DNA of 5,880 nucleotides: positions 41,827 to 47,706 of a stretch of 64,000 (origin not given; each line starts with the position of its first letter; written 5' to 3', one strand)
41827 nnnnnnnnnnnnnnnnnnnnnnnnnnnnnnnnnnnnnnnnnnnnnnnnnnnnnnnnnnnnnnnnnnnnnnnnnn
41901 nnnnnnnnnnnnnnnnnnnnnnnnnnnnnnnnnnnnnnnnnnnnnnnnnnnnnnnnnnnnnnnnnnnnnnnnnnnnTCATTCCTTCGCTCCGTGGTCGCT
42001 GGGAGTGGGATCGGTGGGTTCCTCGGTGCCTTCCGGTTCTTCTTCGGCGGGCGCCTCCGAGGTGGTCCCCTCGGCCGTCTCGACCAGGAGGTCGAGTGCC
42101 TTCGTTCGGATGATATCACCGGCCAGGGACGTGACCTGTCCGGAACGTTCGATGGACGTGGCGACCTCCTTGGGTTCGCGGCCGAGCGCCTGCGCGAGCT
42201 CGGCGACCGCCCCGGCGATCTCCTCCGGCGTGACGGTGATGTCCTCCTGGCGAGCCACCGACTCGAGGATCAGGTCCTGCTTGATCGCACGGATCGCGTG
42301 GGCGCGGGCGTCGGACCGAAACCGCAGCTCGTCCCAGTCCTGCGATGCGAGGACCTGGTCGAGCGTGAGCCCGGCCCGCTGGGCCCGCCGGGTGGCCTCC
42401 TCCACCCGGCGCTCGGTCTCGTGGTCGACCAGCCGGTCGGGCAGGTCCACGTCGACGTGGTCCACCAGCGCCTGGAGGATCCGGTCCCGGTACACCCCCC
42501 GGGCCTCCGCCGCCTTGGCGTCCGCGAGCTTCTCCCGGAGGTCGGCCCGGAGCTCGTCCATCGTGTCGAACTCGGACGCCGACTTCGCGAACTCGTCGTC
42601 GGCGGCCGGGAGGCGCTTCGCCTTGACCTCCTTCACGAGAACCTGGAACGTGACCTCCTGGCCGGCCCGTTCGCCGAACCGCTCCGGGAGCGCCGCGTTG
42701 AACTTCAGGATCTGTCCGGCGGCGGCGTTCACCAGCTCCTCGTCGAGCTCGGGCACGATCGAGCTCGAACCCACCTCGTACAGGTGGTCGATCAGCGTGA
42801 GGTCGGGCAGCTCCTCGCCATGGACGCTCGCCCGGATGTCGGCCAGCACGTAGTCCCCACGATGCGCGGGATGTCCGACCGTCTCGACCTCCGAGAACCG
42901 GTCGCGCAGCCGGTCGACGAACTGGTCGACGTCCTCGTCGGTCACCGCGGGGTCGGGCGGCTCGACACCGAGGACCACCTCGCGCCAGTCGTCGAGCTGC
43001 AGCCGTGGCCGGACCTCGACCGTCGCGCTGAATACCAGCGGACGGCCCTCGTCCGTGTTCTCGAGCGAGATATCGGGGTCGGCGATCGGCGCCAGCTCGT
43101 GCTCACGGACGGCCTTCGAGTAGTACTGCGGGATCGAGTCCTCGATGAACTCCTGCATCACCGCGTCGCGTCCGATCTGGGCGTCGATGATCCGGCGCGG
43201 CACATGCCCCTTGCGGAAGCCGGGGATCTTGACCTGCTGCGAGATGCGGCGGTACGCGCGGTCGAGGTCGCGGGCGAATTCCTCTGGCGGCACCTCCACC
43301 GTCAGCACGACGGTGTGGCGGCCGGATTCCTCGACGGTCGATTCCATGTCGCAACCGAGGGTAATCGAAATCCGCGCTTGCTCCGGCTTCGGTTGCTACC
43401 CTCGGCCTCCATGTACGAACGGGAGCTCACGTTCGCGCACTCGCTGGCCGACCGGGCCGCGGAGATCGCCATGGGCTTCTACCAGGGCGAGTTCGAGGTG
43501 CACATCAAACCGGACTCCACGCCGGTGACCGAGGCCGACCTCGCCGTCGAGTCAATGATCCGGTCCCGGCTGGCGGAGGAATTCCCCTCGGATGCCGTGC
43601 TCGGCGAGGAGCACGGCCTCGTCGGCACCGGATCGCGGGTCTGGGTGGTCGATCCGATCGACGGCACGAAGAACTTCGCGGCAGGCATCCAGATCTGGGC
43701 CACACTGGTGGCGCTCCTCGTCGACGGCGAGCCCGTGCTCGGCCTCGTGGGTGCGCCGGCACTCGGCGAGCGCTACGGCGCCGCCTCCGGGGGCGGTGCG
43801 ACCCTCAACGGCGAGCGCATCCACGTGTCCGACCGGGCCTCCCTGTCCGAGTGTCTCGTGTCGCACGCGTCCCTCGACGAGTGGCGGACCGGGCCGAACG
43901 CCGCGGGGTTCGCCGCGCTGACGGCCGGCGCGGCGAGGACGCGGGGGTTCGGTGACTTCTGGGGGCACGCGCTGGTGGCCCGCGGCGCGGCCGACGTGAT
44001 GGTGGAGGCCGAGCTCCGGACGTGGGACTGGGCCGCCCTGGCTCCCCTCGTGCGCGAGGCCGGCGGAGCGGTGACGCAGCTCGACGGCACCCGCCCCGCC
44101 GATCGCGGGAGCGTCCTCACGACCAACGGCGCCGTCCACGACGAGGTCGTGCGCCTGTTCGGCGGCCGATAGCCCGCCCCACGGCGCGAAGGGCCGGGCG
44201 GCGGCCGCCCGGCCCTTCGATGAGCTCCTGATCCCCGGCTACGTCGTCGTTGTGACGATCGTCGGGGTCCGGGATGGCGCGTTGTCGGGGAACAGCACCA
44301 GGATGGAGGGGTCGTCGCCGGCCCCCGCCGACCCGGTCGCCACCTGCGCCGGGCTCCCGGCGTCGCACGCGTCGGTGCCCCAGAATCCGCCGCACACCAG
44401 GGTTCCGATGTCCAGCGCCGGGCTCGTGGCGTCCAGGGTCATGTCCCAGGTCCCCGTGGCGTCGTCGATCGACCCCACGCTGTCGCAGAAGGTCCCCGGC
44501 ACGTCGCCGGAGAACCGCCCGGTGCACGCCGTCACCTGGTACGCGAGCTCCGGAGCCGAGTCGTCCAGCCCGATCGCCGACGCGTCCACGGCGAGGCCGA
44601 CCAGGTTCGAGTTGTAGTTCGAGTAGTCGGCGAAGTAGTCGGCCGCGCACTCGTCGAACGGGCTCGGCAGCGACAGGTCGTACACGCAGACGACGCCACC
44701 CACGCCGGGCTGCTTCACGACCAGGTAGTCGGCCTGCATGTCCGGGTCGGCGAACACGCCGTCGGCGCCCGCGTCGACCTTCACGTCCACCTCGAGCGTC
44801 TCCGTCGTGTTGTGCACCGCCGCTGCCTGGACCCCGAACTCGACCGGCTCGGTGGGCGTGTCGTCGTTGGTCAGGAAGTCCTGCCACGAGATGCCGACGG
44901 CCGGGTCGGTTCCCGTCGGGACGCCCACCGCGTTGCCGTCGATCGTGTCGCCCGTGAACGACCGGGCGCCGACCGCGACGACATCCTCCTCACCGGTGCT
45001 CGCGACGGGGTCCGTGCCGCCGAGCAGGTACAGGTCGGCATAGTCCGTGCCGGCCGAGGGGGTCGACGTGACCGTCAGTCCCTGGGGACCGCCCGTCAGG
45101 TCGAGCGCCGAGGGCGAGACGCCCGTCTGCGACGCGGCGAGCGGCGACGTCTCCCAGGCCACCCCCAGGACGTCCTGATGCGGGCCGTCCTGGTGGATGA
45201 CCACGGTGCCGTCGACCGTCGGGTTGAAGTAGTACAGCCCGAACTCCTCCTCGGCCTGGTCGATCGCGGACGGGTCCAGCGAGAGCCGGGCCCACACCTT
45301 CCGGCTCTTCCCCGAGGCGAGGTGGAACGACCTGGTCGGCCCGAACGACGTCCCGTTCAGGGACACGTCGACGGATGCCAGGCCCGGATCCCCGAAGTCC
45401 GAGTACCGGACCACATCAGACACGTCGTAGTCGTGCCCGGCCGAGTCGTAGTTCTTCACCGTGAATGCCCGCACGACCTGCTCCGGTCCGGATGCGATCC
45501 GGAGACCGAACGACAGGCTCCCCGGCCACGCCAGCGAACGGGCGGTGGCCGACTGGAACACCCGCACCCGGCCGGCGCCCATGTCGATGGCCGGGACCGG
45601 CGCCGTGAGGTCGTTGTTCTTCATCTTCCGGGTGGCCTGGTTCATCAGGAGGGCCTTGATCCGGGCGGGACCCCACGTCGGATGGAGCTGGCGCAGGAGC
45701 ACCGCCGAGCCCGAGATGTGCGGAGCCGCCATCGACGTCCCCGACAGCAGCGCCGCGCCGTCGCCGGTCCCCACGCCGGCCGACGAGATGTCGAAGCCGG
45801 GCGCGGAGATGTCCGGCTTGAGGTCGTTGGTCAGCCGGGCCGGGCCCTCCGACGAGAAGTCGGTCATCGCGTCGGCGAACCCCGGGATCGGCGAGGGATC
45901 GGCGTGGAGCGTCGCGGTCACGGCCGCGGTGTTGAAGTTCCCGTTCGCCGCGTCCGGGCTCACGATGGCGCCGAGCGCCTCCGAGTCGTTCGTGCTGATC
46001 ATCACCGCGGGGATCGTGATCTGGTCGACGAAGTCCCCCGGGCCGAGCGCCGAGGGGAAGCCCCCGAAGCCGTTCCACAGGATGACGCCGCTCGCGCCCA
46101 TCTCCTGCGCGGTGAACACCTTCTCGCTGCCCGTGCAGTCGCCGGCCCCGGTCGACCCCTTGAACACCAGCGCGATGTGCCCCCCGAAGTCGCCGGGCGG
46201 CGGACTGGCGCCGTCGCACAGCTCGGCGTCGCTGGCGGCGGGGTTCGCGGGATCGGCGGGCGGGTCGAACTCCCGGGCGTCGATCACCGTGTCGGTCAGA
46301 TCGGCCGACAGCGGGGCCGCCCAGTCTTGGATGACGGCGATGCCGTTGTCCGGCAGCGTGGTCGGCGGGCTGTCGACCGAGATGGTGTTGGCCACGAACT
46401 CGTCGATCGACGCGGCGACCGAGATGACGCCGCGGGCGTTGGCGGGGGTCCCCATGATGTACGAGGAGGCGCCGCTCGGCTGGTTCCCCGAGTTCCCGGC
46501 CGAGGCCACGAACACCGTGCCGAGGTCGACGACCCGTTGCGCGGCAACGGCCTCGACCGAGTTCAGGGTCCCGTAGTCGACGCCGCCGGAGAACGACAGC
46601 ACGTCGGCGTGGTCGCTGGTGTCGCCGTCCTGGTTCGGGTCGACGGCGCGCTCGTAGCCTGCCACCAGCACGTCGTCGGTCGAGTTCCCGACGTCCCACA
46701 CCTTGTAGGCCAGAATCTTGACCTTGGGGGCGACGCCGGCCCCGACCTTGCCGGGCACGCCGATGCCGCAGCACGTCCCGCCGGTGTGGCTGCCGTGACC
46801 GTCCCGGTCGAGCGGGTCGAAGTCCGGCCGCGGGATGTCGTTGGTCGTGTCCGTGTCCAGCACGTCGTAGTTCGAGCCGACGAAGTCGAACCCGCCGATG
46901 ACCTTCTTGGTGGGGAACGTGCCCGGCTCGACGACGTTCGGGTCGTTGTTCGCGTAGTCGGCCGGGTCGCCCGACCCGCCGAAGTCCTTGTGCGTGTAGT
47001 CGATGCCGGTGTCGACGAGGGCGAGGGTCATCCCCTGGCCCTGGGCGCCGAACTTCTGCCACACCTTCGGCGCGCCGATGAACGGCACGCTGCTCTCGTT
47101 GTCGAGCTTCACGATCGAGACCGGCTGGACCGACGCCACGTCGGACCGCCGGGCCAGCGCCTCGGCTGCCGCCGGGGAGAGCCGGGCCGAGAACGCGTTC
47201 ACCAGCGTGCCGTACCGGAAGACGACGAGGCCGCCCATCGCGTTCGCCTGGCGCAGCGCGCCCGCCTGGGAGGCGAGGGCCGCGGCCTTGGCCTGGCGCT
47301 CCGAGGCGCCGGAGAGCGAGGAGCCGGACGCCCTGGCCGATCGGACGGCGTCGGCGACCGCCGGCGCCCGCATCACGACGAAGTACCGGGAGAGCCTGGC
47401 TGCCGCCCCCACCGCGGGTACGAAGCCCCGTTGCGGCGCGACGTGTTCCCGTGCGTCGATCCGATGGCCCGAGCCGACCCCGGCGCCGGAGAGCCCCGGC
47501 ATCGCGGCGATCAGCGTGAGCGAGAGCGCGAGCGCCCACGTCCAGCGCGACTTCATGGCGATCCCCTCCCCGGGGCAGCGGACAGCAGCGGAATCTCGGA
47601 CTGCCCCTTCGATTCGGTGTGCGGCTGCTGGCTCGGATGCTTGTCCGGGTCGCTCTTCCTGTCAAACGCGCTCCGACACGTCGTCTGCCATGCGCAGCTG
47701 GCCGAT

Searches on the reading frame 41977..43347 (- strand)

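Call 39: search_protein_families(library=pfam, proteins=[window:41977-43347:-], max_evalue=0.00001)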
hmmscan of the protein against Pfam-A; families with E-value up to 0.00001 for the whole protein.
window:41977-43347:- (456 aa): 2 families
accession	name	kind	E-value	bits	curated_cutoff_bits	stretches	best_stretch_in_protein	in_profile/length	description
PF05697.18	Trigger_N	-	6.2e-40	137.3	22.2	1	1-147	1-144/144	Bacterial trigger factor protein (TF)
PF05698.19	Trigger_C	-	1.3e-35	123.3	22.7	1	262-423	1-162/162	Bacterial trigger factor protein (TF) C-terminus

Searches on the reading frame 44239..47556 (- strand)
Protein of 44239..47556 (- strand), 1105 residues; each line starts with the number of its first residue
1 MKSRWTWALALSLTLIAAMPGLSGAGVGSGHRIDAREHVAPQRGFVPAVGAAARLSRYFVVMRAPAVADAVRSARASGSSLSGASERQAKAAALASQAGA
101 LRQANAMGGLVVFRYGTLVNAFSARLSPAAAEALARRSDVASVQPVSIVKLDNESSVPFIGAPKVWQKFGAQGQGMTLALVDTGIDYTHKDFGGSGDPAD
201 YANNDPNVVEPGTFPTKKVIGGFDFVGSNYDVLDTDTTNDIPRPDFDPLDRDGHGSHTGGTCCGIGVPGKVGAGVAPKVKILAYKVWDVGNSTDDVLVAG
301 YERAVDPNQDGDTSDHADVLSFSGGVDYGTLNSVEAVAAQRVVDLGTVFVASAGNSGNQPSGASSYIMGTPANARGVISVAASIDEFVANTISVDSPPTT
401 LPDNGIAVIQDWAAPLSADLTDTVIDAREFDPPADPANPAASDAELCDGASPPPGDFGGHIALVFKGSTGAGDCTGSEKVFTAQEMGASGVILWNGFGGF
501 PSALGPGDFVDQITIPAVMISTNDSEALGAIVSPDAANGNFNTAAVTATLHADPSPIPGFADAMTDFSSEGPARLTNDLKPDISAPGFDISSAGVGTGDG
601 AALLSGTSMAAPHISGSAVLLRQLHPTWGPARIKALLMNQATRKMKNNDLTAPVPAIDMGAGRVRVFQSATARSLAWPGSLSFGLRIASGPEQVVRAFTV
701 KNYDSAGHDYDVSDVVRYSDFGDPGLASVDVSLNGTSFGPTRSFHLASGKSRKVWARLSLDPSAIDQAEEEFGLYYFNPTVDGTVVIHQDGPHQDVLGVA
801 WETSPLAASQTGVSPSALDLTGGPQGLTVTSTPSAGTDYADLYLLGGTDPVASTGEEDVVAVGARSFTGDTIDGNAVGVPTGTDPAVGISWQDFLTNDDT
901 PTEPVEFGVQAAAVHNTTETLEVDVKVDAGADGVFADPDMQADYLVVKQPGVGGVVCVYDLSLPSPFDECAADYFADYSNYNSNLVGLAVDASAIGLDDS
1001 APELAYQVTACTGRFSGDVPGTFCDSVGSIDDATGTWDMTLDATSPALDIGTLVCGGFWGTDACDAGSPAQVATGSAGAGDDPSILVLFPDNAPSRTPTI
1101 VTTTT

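Call 39: search_protein_families(library=pfam, proteins=[window:44239-47556:-], max_evalue=0.00001)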
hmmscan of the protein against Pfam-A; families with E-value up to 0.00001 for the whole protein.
window:44239-47556:- (1105 aa): 2 families
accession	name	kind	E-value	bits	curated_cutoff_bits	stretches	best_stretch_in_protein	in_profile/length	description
PF00082.27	Peptidase_S8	-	4.7e-46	157.8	21.8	1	173-644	1-276/288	Subtilase family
PF02225.27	PA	-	4.2e-11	43.3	23.9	1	444-528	10-95/95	PA domain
